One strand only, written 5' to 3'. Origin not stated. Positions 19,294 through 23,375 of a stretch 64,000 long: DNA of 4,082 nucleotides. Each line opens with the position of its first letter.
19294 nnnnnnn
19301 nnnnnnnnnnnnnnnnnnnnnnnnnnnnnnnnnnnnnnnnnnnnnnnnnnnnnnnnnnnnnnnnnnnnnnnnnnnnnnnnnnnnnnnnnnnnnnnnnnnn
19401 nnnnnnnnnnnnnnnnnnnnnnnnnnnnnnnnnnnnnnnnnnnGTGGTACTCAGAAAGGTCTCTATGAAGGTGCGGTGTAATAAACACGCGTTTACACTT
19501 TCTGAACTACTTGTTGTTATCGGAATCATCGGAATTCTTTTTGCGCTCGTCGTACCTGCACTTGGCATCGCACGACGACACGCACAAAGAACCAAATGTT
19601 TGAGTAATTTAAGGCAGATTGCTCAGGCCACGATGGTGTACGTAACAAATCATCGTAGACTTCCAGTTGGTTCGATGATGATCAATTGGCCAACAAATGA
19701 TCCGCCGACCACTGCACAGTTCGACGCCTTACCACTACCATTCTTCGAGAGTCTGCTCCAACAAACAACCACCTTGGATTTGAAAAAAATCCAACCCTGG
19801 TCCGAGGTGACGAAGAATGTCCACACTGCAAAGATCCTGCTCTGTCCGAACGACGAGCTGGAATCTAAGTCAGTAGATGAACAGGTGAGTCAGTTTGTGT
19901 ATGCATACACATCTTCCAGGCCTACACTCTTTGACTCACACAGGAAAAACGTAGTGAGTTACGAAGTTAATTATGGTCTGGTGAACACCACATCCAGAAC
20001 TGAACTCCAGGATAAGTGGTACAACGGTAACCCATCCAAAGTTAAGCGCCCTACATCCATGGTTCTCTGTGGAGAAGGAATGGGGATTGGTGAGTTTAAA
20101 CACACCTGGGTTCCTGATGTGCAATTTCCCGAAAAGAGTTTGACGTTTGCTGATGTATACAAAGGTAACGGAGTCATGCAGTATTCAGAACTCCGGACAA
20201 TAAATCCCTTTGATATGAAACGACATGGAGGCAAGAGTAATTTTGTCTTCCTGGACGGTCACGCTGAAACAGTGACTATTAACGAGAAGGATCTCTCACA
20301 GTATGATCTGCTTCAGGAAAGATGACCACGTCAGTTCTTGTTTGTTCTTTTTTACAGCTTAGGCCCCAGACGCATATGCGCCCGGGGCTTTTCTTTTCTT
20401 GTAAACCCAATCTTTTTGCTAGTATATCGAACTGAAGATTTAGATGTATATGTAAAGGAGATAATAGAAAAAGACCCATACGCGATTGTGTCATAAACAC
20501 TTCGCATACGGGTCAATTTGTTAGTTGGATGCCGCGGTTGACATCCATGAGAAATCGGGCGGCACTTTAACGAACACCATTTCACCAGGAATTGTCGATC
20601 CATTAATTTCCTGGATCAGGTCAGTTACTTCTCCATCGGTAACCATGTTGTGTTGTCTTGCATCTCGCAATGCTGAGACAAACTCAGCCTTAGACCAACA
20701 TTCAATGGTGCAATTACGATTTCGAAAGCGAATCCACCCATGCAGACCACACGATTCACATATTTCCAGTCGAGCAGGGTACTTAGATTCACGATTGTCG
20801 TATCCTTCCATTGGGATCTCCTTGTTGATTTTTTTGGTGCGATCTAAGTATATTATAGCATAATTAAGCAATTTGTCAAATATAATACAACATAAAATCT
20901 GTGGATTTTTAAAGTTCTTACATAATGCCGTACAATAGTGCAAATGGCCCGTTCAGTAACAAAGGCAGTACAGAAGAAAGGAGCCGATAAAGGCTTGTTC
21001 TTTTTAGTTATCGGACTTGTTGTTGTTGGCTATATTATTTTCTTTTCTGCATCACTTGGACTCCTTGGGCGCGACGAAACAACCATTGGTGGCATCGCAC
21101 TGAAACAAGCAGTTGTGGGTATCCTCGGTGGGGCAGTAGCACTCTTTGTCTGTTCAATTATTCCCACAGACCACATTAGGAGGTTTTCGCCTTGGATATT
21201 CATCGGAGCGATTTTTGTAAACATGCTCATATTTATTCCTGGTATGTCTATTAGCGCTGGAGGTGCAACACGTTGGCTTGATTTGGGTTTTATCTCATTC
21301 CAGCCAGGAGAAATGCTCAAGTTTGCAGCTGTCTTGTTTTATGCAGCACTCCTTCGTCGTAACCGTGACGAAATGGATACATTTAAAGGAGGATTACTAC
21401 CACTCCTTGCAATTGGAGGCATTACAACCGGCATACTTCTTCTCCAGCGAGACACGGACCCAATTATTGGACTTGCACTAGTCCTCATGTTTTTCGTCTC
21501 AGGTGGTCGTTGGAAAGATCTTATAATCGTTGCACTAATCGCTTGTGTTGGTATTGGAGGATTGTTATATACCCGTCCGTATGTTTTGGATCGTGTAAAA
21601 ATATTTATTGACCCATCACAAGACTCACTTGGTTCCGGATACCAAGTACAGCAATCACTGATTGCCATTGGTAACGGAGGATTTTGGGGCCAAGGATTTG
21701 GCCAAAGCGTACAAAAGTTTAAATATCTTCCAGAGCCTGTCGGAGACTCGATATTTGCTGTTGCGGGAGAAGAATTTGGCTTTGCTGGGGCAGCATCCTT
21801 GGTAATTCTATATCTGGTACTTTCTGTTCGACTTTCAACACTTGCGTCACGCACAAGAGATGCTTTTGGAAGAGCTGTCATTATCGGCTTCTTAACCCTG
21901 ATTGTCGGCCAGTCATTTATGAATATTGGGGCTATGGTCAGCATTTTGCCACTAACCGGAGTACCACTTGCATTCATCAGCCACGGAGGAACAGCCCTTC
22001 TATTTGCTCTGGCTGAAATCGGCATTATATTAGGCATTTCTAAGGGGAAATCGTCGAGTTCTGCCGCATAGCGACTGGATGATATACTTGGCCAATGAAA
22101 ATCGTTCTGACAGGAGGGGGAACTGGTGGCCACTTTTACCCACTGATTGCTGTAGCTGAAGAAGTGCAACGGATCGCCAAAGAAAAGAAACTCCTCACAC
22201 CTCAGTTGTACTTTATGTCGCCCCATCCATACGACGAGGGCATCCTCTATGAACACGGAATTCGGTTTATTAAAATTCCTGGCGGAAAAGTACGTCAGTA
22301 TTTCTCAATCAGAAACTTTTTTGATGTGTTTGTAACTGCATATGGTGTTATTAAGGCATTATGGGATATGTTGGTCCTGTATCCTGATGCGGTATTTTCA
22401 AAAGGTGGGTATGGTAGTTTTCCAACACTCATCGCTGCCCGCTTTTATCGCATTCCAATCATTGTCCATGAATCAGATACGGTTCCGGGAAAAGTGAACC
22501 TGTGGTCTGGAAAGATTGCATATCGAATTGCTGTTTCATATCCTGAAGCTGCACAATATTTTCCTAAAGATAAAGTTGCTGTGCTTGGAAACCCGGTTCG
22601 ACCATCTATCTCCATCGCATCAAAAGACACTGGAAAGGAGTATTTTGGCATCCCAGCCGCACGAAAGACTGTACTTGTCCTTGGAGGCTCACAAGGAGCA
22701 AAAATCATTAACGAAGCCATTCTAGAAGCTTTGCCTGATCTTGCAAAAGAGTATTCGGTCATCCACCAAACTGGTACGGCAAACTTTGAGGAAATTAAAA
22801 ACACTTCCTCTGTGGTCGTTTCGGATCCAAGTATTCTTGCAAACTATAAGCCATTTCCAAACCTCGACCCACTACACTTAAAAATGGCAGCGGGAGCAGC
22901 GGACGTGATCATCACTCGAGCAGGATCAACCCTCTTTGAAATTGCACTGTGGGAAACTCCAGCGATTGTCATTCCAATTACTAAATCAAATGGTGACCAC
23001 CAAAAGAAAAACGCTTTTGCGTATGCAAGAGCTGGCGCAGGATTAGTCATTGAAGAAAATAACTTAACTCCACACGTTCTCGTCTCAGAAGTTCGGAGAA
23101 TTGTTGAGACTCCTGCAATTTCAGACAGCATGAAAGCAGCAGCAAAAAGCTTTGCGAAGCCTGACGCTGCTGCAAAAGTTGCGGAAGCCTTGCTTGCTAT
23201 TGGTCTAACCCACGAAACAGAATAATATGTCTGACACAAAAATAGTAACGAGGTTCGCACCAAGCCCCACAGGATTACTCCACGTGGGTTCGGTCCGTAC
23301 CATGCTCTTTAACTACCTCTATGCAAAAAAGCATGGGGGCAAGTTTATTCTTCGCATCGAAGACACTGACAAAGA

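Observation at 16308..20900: ~4.6-kb insertion splitting the dcw cluster between mraY and ftsW, carrying a PVC-type DUF1559 pseudopilin-like gene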

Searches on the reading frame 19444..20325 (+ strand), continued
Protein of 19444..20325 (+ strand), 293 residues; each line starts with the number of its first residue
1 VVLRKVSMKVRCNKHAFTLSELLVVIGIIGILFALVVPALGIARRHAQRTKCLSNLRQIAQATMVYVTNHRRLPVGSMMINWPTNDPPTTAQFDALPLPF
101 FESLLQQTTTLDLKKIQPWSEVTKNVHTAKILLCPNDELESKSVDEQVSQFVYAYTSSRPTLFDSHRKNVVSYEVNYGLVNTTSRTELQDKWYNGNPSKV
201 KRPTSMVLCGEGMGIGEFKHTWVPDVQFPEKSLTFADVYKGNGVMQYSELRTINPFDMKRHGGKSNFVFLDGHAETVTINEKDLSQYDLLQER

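Call 112: search_dna_similar(query=window:19465-20325:+, collection=plasmids, mode=protein, max_evalue=0.001, max_rows=25)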
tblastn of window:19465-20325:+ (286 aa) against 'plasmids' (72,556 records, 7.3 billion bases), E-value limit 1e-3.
No match.

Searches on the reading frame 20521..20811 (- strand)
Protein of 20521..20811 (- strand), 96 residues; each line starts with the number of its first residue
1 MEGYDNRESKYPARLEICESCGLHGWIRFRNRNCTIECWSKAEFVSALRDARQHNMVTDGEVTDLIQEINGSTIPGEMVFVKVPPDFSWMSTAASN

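Call 32: search_protein_families(library=ncbifam, proteins=[window:20521-20811:-], max_evalue=0.01)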
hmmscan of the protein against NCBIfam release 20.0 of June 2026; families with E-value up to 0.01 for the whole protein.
window:20521-20811:- (96 aa): 0 families

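Call 98: search_protein_families(library=padloc, proteins=[window:20521-20811:-], max_evalue=0.01)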
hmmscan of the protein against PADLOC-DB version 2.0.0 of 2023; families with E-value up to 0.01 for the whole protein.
window:20521-20811:- (96 aa): 0 families

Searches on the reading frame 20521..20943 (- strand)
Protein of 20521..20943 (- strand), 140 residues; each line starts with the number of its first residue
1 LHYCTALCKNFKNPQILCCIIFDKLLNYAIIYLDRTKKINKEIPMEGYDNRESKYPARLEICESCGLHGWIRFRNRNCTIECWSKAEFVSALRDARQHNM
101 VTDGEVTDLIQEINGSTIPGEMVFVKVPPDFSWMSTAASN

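Call 3: search_protein_families(library=pfam, proteins=[window:20521-20943:-], max_evalue=0.1)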
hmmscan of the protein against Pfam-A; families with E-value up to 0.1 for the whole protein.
window:20521-20943:- (140 aa): 1 family
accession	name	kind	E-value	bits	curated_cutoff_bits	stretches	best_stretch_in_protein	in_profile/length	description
PF08421.16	Methyltransf_13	-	0.083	13.5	31.3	0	46-67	28-49/62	Putative zinc binding domain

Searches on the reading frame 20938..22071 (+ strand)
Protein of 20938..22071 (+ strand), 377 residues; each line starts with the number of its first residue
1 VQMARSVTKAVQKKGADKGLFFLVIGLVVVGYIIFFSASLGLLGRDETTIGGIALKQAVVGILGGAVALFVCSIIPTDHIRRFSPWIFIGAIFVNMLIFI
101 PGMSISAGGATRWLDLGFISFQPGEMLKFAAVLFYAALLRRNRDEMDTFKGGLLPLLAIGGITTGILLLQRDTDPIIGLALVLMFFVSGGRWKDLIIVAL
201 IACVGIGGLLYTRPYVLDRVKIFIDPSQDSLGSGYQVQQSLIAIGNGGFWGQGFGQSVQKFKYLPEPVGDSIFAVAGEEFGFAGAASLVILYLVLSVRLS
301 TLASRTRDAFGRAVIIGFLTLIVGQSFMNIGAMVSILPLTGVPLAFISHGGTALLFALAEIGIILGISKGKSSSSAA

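Call 3: search_protein_families(library=pfam, proteins=[window:20938-22071:+], max_evalue=0.1)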
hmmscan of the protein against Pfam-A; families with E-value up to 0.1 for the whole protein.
window:20938-22071:+ (377 aa): 1 family
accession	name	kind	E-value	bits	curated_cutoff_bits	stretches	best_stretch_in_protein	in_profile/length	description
PF01098.24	FTSW_RODA_SPOVE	-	6.1e-84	282.5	26.4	1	20-370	3-353/356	Cell cycle protein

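Call 12: find_related_loci(query=window:20938-22071:+, collection=genome_contigs, flank=10000)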
Query window:20938-22071:+ (377 aa) in genome_contigs; peptide patterns used: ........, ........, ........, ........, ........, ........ (x = any residue, [..] = any of these).
90 stretches matched a pattern; 13 encode a relative of the query (tblastn E <= 1e-3); 13 distinct loci.
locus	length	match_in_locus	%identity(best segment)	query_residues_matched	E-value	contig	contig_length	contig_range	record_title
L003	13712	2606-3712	40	3-371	4e-66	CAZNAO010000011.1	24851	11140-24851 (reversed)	MAG TPA_asm: uncultured Gammaproteobacteria bacterium isolate SRP329715_co1_182 genome assembly, contig: NODE_2841_lengt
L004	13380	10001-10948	41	56-369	5e-62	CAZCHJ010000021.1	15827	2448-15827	MAG TPA_asm: uncultured Gammaproteobacteria bacterium isolate SRP135725_co1_448 genome assembly, contig: NODE_4865_lengt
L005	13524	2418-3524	38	2-370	3e-62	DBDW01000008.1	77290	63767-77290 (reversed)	MAG TPA_asm: Candidatus Magasanikbacteria bacterium UBA922 UBA922_contig_352, whole genome shotgun sequence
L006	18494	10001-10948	40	56-369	7e-58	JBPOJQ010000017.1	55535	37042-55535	MAG: Candidatus Magasanikiibacteriota bacterium isolate MAG_812 c_000000621913, whole genome shotgun sequence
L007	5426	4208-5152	37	56-367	2e-57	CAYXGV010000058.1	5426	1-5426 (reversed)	MAG TPA_asm: uncultured Gammaproteobacteria bacterium isolate SRP178699_co1_205 genome assembly, contig: NODE_22289_leng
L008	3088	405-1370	39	56-374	5e-57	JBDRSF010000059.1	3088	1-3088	MAG: Candidatus Magasanikbacteria bacterium isolate MEGAHIT-group-3.130 k141_294421, whole genome shotgun sequence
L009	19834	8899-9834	40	56-364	7e-57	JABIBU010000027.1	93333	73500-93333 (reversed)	MAG: Candidatus Magasanikbacteria bacterium isolate SI048_bin34 k141_1015301, whole genome shotgun sequence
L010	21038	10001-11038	38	27-369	2e-55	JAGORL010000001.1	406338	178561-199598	Patescibacteria group bacterium isolate Gw_Eff_bin_264 Gw_Eff_9_length_406338_cov_9.865127, whole genome shotgun sequenc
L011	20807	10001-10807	36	105-371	4e-45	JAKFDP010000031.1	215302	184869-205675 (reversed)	MAG: Anaerobacillus sp. isolate LC050 contig-124_42, whole genome shotgun sequence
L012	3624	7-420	54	232-369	6e-38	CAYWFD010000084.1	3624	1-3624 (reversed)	MAG TPA_asm: uncultured Gammaproteobacteria bacterium isolate binchicken_co326_112 genome assembly, contig: NODE_16738_l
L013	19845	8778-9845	31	18-373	7e-27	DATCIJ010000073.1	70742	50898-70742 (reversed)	MAG TPA_asm: Gemmatimonadaceae bacterium isolate SMAG_U7856 k141_944814, whole genome shotgun sequence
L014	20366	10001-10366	39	235-355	8e-22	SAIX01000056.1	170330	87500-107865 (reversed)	MAG: Chitinophagaceae bacterium isolate CW02 Ga0182881_1056, whole genome shotgun sequence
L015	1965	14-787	33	120-377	3e-18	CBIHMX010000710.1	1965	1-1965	MAG TPA_asm: uncultured Gemmatimonadaceae bacterium isolate SRR17255027_concoct_33 genome assembly, contig: ERZ27337136.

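Call 78: search_protein_families(library=pfam, proteins=[L010:4055-5326:+, L010:6207-7829:+, L010:8513-8893:+, L010:12236-12910:+], max_evalue=0.001)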
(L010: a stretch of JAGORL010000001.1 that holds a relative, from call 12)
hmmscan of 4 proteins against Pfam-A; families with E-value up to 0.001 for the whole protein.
L010:4055-5326:+ (423 aa): 5 families
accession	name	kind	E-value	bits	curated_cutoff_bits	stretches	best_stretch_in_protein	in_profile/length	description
PF03572.23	Peptidase_S41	-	6.5e-50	169.4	24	1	238-398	2-165/165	Peptidase family S41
PF17820.7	PDZ_6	-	2.9e-09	37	27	1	162-209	9-54/54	PDZ domain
PF00595.29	PDZ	-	1.9e-07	31.8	23.2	1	140-207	11-80/81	PDZ domain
PF13180.12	PDZ_2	-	6.9e-06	26.7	27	1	141-211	3-71/80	PDZ domain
PF22694.1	CtpB_N-like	-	3.7e-05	24.5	27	1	78-125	38-84/85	Activating protease CtpB N-terminal domain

L010:6207-7829:+ (540 aa): 4 families
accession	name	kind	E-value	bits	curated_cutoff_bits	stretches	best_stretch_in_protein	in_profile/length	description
PF06418.20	CTP_synth_N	-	8e-97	324.2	26.1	1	5-268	1-265/265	CTP synthase N-terminus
PF00117.34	GATase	-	3.7e-38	131.5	22.8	1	308-536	2-189/190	Glutamine amidotransferase class-I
PF07722.19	Peptidase_C26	-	3.8e-07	30.5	20.5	1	371-519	95-219/219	Peptidase C26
PF01656.29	CbiA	-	5e-06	26.9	25.4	1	10-124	3-54/125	CobQ/CobB/MinD/ParA nucleotide binding domain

L010:8513-8893:+ (126 aa): 0 families

L010:12236-12910:+ (224 aa): 0 families

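Call 80: find_homologous_proteins(query=window:20938-22071:+, max_evalue=1e-30)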
Query window:20938-22071:+ (377 aa): 4365 proteins with E <= 1e-30 among 8000 candidates; the best 120 are listed.
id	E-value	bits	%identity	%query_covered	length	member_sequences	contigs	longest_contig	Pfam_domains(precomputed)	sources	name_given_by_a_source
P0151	6.0e-232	787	100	99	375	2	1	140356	PF01098.25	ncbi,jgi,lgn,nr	ncbi:MAG TPA: FtsW/RodA/SpoVE family cell cycle protein [Candidatus Paceibacterota bacterium]|nr:Fts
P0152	9.3e-140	484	63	96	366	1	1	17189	PF01098.25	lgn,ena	-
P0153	2.2e-119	417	56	96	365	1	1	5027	PF01098.25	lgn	-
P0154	7.2e-118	412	53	96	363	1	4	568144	PF01098.25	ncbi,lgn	-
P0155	3.1e-116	407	55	95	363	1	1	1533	PF01098.25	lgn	-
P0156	5.1e-115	403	55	96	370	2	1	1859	PF01098.25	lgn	-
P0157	2.0e-114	401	54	94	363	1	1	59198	PF01098.25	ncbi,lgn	-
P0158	1.3e-113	398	55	95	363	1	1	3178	PF01098.25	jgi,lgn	-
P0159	3.6e-108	380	51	96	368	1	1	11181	PF01098.25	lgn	-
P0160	5.9e-107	376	51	95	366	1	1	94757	PF01098.25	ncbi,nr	ncbi:putative lipid II flippase FtsW [Candidatus Parcubacteria bacterium]|nr:putative lipid II flipp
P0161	1.4e-106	375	50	96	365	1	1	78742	PF01098.25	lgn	-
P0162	2.6e-106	374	50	92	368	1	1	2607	PF01098.25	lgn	-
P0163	3.1e-106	374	53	91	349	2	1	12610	PF01098.25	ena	-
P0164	3.4e-106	374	49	95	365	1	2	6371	PF01098.25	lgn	-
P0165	3.5e-105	370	50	96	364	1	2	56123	PF01098.25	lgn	-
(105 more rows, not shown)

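Call 81: find_encoding_contigs(protein=P0152, flank=10000, max_places=1)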
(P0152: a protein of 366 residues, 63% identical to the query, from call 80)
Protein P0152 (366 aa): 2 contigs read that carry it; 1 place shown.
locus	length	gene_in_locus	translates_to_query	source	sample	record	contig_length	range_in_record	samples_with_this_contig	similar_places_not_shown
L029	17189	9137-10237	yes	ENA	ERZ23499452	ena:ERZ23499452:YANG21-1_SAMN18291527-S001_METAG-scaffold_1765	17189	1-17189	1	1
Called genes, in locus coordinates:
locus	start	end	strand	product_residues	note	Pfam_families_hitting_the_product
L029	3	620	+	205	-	?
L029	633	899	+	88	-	-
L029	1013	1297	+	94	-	-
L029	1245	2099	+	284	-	-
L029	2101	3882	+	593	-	PF00512:HisKA, PF02518:HATPase_c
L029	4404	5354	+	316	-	PF00579:tRNA-synt_1b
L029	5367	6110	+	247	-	PF02616:SMC_ScpA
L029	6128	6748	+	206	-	PF04079:SMC_ScpB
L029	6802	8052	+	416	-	PF05887:Trypan_PARP (weak), PF00768:Peptidase_S11, PF13354:Beta-lactamase2 (faint)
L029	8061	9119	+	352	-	PF00953:Glycos_transf_4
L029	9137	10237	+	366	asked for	PF01098:FTSW_RODA_SPOVE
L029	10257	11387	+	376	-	PF03033:Glyco_transf_28, PF04101:Glyco_tran_28_C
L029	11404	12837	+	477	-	PF00749:tRNA-synt_1c, PF19269:Anticodon_2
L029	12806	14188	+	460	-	PF01551:Peptidase_M23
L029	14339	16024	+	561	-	-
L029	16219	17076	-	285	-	-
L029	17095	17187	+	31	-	?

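Call 82: find_encoding_contigs(protein=P0154, flank=10000, max_places=1)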
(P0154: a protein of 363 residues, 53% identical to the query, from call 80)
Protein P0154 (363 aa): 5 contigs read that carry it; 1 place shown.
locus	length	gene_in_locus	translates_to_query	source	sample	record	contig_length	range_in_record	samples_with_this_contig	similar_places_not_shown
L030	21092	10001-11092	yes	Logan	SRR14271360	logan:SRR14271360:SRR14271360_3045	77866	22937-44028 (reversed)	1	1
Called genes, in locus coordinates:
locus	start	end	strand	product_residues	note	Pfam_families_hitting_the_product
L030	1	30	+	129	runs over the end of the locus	PF02675:AdoMet_dc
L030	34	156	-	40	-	-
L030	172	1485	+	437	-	PF01071:GARS_A, PF02843:GARS_C (weak)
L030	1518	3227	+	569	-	PF00512:HisKA, PF02518:HATPase_c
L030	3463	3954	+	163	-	-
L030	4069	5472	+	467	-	PF01336:tRNA_anti-codon, PF00152:tRNA-synt_2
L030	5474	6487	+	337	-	PF00579:tRNA-synt_1b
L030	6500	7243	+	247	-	PF02616:SMC_ScpA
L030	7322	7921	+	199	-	PF04079:SMC_ScpB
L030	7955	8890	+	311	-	PF00768:Peptidase_S11, PF13354:Beta-lactamase2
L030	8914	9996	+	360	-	PF00953:Glycos_transf_4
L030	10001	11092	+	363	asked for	PF01098:FTSW_RODA_SPOVE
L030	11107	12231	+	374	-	PF03033:Glyco_transf_28, PF04101:Glyco_tran_28_C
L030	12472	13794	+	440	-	PF00749:tRNA-synt_1c, PF19269:Anticodon_2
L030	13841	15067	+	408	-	PF01551:Peptidase_M23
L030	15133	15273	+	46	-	-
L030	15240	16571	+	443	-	PF13163:DUF3999 (weak)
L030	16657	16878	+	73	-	-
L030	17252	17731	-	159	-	-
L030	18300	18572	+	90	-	PF01016:Ribosomal_L27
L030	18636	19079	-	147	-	PF01281:Ribosomal_L9_N, PF03948:Ribosomal_L9_C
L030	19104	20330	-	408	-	PF00595:PDZ, PF13180:PDZ_2, PF17820:PDZ_6, PF03572:Peptidase_S41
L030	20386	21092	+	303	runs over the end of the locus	PF01544:CorA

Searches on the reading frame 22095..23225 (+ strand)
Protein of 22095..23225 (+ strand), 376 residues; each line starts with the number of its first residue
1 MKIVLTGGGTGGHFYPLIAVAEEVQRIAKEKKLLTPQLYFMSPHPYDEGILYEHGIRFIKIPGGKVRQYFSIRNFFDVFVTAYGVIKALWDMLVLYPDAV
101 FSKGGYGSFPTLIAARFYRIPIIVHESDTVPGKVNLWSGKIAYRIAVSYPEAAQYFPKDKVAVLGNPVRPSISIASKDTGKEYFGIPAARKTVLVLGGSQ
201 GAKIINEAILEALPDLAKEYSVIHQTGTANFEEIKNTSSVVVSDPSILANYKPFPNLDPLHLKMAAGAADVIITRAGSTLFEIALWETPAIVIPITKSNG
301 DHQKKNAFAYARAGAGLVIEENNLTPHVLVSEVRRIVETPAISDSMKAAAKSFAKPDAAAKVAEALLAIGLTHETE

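Call 3: search_protein_families(library=pfam, proteins=[window:22095-23225:+], max_evalue=0.1)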
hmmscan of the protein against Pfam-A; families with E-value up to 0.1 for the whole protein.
window:22095-23225:+ (376 aa): 5 families
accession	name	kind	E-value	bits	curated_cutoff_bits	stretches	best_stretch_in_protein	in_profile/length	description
PF04101.22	Glyco_tran_28_C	-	4e-32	112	22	1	192-360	1-164/166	Glycosyltransferase family 28 C-terminal domain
PF03033.26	Glyco_transf_28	-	1.4e-28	100.2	26.2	1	3-146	1-138/139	Glycosyltransferase family 28 N-terminal domain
PF06722.18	EryCIII-like_C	-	0.0017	18.8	31.7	1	273-366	52-142/145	Erythromycin biosynthesis protein CIII-like, C-terminal domain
PF02350.25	Epimerase_2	-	0.015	14.6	30.6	1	157-366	143-346/347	UDP-N-acetylglucosamine 2-epimerase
PF02684.21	LpxB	-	0.034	13.5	22.6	1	146-292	138-285/374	Lipid-A-disaccharide synthetase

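Call 11: find_encoding_contigs(protein=window:22095-23225:+, flank=10000, max_places=10)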
Protein window:22095-23225:+ (376 aa): 2 contigs read that carry it; 2 places shown.
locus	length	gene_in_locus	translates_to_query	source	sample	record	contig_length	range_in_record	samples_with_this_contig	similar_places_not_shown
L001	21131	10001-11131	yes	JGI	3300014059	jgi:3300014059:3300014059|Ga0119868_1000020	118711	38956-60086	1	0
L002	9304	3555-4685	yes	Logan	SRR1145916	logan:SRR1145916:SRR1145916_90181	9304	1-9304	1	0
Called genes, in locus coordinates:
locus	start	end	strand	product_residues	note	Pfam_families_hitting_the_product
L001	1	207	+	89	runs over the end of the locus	-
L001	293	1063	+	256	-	PF02616:SMC_ScpA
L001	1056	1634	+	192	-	PF04079:SMC_ScpB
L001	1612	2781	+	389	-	PF00768:Peptidase_S11, PF13354:Beta-lactamase2 (weak)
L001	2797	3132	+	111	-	-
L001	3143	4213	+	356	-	PF00953:Glycos_transf_4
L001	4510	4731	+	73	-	-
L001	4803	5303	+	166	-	PF00293:NUDIX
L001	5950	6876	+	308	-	-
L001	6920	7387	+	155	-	PF07291:MauE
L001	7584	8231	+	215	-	-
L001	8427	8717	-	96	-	-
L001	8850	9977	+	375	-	PF01098:FTSW_RODA_SPOVE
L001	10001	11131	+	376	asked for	PF03033:Glyco_transf_28, PF04101:Glyco_tran_28_C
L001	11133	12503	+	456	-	PF00749:tRNA-synt_1c, PF19269:Anticodon_2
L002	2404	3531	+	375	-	PF01098:FTSW_RODA_SPOVE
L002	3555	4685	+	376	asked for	PF03033:Glyco_transf_28, PF04101:Glyco_tran_28_C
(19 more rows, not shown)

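Call 39: list_cluster_members(proteins=[P0122, P0123, P0124, P0125, P0126, P0127, L018:1126-2352:+, L017:8441-9580:-, L016:14121-15530:+, window:22095-23225:+])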
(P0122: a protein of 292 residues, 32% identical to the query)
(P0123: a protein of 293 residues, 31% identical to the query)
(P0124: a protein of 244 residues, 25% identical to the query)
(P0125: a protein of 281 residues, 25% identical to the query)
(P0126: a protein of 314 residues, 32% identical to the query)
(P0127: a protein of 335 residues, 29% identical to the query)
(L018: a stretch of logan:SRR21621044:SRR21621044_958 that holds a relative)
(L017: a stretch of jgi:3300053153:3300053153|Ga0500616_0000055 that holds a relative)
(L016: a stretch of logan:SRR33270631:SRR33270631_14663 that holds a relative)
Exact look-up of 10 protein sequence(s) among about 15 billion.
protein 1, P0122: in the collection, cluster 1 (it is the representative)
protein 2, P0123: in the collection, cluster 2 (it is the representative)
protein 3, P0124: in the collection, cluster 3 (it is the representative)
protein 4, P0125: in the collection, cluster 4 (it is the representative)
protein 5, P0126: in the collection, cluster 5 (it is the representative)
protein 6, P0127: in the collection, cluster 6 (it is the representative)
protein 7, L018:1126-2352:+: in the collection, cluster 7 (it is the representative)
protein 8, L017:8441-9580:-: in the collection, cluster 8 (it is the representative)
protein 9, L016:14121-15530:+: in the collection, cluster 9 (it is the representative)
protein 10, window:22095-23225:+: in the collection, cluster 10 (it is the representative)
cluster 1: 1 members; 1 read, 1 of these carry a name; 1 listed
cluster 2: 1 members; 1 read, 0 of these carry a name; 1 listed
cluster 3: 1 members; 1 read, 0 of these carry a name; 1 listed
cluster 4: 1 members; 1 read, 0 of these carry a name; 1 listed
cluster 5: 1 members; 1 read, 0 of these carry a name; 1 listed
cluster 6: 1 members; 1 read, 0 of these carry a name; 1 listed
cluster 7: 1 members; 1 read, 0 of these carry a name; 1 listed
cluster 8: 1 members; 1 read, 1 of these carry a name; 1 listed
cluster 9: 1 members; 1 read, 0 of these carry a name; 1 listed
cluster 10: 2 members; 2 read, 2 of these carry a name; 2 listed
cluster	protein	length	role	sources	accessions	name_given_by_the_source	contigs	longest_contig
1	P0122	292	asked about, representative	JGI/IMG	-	hypothetical protein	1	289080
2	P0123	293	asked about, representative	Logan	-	-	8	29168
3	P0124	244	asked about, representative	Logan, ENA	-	-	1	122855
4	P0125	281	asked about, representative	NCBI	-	-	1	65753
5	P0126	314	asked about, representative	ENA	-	-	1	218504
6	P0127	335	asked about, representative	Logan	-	-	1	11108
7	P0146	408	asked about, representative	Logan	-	-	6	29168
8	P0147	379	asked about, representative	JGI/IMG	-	phosphoribosylformylglycinamidine cyclo-ligase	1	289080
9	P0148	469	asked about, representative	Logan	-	-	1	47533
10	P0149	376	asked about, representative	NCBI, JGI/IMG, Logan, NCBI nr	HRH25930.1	MAG TPA: UDP-N-acetylglucosamine--N-acetylmuramyl-(pentapeptide) ... | UDP-N-acetylglucosamine--N-acetylmuramyl-(pentapeptide) pyrophosphoryl-undecaprenol ...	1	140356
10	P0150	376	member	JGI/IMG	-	UDP-N-acetylglucosamine--N-acetylmuramyl-(pentapeptide) pyrophosphoryl-undecaprenol ...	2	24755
